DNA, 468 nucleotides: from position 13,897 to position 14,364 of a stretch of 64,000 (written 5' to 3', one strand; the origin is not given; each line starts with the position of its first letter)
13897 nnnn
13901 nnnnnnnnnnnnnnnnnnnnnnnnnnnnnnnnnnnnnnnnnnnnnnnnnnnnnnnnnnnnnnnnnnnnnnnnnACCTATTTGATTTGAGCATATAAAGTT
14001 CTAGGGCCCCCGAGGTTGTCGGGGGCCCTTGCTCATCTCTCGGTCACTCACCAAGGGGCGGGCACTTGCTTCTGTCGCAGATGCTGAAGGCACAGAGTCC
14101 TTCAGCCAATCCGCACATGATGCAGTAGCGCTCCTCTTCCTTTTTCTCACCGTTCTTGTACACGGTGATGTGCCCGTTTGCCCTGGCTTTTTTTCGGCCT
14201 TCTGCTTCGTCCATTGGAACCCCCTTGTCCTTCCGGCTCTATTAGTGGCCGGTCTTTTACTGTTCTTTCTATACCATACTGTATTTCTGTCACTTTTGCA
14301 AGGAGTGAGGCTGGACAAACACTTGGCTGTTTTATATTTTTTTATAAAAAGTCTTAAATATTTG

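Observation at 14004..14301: GC-rich mini-cassette encoding a 56-aa Cys-rich peptide downstream of a TrmB-family regulator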

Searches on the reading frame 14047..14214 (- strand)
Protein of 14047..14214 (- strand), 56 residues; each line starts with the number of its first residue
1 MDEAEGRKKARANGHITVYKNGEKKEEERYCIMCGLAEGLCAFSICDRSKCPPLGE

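Call 9: search_protein_families(library=pfam, proteins=[window:14047-14214:-], max_evalue=1)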
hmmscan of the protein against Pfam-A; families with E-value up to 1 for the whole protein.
seq(56 aa): 0 families

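Call 10: find_homologous_proteins(query=window:14047-14214:-, max_evalue=10)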
Query seq(56 aa) (56 aa): 2 proteins with E <= 10 among 2 candidates.
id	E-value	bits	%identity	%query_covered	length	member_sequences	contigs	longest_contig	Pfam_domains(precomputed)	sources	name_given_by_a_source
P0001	1.3e-31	124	100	100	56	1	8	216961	-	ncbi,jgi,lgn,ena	jgi:hypothetical protein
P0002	2.3e-21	92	71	98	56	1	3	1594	-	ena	-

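Call 13: find_encoding_contigs(protein=P0002, flank=6000, max_places=10)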
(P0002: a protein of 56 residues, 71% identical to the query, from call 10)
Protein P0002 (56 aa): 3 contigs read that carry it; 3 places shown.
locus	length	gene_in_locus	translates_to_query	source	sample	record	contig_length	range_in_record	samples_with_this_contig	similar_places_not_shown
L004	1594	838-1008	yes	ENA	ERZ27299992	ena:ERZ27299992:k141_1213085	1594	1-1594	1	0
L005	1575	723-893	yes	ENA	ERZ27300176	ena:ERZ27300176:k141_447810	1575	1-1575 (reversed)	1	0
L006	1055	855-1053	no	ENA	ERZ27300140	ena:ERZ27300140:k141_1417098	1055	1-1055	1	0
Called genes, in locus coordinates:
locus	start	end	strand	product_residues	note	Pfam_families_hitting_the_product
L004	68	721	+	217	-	-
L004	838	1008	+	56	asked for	-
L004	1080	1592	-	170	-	?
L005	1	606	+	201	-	?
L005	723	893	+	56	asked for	-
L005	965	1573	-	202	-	?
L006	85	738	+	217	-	-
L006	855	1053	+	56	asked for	?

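Call 19: find_related_loci(query=A2, collection=genome_contigs, flank=4000)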
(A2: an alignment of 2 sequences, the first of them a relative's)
Query A2 (56 aa) in genome_contigs; peptide patterns used: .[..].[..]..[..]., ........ (x = any residue, [..] = any of these).
82 stretches matched a pattern, but none encodes a relative of the query by tblastn (E <= 1e-3).
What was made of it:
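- Tried and rejected: Nothing found (call 19).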

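Call 25: search_protein_representatives(alignment_id=A2)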
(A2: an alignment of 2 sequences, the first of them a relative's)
Query: 2 sequences, 56 profile positions. Proteins with E-value up to 0.001 (for the whole library): 2; up to 1e-10: 2; up to 1e-30: 1. The best 2 are listed.
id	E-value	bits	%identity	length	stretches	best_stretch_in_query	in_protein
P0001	6.9e-36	138.0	-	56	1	1-56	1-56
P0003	3.6e-12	62.0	-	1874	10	34-53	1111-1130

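Call 40: search_solved_structures(query=A2, max_evalue=10, show_alignments=3)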
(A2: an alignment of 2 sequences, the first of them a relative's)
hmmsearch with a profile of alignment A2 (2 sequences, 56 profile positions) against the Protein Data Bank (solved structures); distinct sequences matched with E-value up to 10: 2.
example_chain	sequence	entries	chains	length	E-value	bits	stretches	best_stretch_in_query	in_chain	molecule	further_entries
5t5i_F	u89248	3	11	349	0.93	12.6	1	25-43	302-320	Tungsten formylmethanofuran dehydrogenase subunit fwdF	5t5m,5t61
1wnb_A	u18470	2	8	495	1.7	11.8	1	8-30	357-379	Putative betaine aldehyde dehydrogenase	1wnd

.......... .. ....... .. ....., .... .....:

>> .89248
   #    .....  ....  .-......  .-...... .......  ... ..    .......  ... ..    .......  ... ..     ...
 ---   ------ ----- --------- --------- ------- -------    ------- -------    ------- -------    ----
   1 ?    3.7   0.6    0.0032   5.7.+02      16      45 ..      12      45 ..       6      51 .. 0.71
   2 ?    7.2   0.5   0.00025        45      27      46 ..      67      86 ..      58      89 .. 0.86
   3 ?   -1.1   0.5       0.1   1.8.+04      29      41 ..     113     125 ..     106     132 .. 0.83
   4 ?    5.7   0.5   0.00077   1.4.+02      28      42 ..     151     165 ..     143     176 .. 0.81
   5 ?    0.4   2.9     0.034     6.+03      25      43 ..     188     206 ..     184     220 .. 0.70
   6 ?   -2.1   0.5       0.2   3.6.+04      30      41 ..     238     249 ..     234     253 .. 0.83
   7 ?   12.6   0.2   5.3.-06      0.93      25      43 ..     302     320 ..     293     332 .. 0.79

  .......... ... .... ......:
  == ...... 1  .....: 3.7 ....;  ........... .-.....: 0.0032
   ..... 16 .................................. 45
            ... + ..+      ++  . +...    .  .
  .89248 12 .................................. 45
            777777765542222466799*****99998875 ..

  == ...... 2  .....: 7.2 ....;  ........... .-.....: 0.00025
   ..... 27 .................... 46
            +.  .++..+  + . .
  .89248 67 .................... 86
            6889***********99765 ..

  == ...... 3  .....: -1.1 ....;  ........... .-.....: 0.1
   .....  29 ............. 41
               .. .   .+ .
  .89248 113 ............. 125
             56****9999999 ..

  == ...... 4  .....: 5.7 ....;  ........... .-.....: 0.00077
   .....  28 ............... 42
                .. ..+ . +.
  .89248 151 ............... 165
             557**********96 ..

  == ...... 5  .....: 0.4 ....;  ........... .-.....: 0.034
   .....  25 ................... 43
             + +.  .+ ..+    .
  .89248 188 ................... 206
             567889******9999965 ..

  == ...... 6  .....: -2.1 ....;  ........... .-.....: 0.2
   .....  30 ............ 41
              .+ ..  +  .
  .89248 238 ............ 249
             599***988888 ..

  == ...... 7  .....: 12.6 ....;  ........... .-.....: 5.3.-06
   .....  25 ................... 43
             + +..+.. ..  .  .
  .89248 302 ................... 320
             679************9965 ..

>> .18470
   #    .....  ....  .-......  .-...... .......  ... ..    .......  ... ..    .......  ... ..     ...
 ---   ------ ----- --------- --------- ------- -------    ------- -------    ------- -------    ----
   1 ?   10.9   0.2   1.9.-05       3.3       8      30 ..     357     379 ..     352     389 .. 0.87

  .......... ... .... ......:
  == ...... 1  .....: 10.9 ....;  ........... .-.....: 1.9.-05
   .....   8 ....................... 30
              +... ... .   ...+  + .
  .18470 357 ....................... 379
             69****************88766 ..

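Call 41: search_protein_families(library=ncbifam, proteins=[window:14047-14214:-], max_evalue=10)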
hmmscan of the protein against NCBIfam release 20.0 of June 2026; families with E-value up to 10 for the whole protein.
seq(56 aa): 0 families

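Call 43: predict_structure(alignment_id=A2)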
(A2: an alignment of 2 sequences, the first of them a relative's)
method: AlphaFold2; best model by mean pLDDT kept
length: 56 residues; sequences in the alignment: 2
mean_pLDDT: 59.7   pTM: 0.36
mean pLDDT of the five models: 59.7, 50.0, 47.0, 45.8, 44.3
residues with pLDDT >= 90: 0; 70-90: 12; 50-70: 36; < 50: 8
segments of 3 or more residues with pLDDT < 50: 1-7
pLDDT, mean of each block of 10 residues (from residue 1): 44 65 63 71 58 56
secondary structure, 60 per line:
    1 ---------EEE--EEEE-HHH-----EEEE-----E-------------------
elements in order: E10-12 E15-18 E28-31

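Call 62: search_protein_families(library=phrogs, proteins=[window:14047-14214:-], max_evalue=1)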
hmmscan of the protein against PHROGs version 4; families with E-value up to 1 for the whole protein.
seq(56 aa): 0 families

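Call 74: find_homologous_proteins(query=A4, max_evalue=10)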
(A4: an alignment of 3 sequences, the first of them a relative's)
Query A4 (3 sequences) (56 aa, profile of the alignment): 4 proteins with E <= 10 among 7 candidates.
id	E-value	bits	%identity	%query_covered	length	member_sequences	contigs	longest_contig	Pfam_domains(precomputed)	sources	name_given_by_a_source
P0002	2.2e-33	132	71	98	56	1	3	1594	-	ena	-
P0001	2.5e-32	128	100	100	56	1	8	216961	-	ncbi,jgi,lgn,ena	jgi:hypothetical protein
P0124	2.4e-30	122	62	84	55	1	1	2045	-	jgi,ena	-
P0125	4.6e-28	115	71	98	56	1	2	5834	-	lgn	-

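Call 76: find_encoding_contigs(protein=P0125, flank=5000, max_places=3)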
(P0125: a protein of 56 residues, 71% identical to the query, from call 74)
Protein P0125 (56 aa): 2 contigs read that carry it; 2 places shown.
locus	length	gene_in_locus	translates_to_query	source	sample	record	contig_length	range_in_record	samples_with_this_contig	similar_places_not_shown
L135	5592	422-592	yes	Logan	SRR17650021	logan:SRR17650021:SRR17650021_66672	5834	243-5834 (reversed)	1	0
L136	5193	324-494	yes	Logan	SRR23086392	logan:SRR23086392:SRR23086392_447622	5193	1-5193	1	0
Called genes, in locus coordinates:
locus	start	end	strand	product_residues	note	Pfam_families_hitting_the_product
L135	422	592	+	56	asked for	-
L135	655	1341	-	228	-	PF21694:DNA_pol3_delta_C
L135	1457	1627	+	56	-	-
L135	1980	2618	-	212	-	-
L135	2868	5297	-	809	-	PF02739:5_3_exonuc_N, PF01367:5_3_exonuc, PF00476:DNA_pol_A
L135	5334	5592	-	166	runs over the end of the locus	?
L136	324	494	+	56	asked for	-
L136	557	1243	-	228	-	PF21694:DNA_pol3_delta_C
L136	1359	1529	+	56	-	-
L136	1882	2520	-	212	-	-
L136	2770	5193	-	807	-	?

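Call 77: find_encoding_contigs(protein=P0124, flank=5000, max_places=3)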
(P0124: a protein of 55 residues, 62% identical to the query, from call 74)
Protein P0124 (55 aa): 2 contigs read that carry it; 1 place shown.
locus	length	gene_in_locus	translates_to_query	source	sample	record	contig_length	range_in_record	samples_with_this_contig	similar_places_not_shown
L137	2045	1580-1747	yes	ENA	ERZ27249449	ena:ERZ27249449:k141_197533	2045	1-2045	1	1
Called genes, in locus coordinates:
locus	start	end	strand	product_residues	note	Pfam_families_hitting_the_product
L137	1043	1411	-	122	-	-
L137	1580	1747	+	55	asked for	-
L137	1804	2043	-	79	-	?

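Call 83: predict_structure(alignment_id=A5)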
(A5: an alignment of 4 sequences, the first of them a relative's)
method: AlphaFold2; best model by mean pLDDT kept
length: 56 residues; sequences in the alignment: 4
mean_pLDDT: 53.9   pTM: 0.31
mean pLDDT of the five models: 53.9, 53.4, 50.9, 46.1, 43.3
residues with pLDDT >= 90: 0; 70-90: 0; 50-70: 38; < 50: 18
segments of 3 or more residues with pLDDT < 50: 1-12, 51-56
pLDDT, mean of each block of 10 residues (from residue 1): 42 55 57 66 55 45
secondary structure, 60 per line:
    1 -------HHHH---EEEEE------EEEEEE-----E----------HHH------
elements in order: H8-11 E15-19 E26-31
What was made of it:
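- AlphaFold2 models are low confidence (pLDDT 59.7 and 53.9; calls 43, 83), so the fold and ligand set are guesses.
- Tried and rejected: I did not run a fold search because the matches would be meaningless (calls 43, 83).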

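Call 85: search_solved_structures(query=A5, max_evalue=10, show_alignments=2)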
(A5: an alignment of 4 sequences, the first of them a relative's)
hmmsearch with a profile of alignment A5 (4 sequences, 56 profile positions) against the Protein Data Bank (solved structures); distinct sequences matched with E-value up to 10: 8.
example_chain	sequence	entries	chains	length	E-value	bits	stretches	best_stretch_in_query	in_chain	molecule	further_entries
5t5i_F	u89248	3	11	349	0.043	17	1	22-44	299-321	Tungsten formylmethanofuran dehydrogenase subunit fwdF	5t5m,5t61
9sw6_H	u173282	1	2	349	0.27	14.4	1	26-44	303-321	Tungsten formylmethanofuran dehydrogenase, subunit F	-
6fxw_A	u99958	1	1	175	0.96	12.6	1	12-38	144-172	Putative ribose 5-phosphate isomerase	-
8iuf_S8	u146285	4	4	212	7.1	9.9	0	30-43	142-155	NDUFS8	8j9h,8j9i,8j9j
7p62_I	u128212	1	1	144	7.5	9.8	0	31-42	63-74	NADH-quinone oxidoreductase subunit I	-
7p69_I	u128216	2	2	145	7.6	9.8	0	31-42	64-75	NADH-quinone oxidoreductase subunit I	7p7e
7p61_I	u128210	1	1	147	7.8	9.7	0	31-42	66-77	NADH-quinone oxidoreductase subunit I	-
7p7k_I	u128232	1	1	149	8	9.7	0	31-42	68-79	NADH-quinone oxidoreductase subunit I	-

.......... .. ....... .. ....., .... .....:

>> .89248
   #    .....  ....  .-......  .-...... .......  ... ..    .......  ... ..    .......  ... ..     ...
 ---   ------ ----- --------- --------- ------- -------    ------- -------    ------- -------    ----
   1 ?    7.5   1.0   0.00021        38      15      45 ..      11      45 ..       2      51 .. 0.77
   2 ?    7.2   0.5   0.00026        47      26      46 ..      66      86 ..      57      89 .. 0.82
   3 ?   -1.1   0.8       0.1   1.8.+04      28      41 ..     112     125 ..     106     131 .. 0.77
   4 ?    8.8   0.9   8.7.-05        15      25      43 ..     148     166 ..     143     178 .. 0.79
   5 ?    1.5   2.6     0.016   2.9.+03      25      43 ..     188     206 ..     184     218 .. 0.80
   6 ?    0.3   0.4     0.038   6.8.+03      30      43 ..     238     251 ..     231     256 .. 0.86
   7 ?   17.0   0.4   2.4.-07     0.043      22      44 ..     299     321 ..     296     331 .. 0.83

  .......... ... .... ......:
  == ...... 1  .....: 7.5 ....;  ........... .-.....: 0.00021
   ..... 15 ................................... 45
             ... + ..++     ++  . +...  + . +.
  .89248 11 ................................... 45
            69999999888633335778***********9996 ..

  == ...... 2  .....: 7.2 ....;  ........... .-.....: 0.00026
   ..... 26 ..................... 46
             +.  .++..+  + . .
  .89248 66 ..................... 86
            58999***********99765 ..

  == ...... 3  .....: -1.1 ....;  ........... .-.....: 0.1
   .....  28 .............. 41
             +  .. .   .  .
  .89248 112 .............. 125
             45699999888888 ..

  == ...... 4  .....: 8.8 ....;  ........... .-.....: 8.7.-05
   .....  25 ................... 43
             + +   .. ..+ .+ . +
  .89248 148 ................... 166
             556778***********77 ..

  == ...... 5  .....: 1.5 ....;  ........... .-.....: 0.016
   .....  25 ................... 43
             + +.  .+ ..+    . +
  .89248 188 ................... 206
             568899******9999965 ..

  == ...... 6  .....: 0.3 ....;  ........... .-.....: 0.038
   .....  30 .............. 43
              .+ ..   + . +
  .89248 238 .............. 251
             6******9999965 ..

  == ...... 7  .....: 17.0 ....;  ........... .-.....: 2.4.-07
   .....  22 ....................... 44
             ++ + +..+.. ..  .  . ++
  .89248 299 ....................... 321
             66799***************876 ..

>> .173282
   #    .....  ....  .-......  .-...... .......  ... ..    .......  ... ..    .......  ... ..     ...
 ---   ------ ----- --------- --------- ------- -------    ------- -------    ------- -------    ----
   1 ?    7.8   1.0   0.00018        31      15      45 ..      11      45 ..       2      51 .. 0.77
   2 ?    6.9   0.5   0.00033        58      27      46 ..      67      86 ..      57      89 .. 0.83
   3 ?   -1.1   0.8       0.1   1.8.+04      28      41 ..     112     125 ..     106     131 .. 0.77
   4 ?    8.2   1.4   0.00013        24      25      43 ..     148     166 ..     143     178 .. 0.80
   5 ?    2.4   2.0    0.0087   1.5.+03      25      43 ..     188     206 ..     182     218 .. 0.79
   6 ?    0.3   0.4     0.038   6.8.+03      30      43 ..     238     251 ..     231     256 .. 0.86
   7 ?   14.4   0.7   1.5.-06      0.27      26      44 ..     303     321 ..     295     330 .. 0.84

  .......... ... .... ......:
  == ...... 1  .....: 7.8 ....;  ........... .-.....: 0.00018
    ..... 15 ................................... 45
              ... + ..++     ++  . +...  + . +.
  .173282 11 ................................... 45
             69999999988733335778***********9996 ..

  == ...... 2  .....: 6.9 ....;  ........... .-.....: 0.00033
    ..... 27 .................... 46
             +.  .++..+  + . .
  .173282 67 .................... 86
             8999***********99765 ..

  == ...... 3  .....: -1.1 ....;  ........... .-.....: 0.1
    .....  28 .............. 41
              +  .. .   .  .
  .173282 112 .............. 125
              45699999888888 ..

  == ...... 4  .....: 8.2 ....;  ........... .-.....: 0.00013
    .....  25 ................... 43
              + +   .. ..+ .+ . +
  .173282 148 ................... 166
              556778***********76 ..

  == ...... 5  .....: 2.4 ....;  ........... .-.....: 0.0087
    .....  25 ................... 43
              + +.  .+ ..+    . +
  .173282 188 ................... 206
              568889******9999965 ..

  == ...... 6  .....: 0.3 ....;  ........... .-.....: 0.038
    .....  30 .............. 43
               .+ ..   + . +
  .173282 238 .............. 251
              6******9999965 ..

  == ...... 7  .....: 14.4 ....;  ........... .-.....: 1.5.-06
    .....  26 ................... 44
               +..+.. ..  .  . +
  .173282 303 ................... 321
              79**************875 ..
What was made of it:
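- On 4Fe-4S ferredoxin (Fer4) domain: The PDB profile hit to FwdF has E=0.043 only (call 85).
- Closest known: 4Fe-4S ferredoxin-type motif. Same: The top-ranked PDB profile hits are mostly of this type (call 85).
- They align C31, C34, G35 and C41 onto the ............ motif (call 85).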

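Call 86: search_protein_families(library=pfam, alignment_id=A5, max_evalue=10)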
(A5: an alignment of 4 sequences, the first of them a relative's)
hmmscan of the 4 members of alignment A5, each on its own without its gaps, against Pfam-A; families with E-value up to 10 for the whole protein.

A. member 1, P0001 (56 aa): 0 families

B. families by the number of members that match (of 4 scanned): 0 families
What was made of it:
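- Closest known: 4Fe-4S ferredoxin-type motif. Different: No Pfam Fer4-type model matches (calls 9, 86).
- Closest known: Rubredoxin or zinc-ribbon knuckle proteins. Different: No family model matches (calls 9, 41, 86).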

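Call 90: list_cluster_members(proteins=[P0001, P0002, P0124, P0125])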
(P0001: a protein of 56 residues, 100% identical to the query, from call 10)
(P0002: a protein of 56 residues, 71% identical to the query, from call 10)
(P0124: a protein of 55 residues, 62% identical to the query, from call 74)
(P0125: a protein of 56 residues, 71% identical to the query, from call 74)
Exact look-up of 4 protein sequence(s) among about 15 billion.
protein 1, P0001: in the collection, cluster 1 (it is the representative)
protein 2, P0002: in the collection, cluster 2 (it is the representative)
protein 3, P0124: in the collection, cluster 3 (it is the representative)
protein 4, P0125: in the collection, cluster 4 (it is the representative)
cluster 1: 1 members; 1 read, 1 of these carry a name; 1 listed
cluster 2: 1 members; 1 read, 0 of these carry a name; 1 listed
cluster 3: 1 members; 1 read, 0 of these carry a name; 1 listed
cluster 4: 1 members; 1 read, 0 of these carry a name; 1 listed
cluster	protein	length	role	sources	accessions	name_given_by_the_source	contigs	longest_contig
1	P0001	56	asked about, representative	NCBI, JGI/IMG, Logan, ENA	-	hypothetical protein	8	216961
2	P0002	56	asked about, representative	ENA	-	-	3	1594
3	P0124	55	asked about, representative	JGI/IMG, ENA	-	-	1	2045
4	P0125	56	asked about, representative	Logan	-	-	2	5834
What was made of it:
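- Four singleton clusters among about 15 billion proteins (calls 10, 25, 74, 90).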
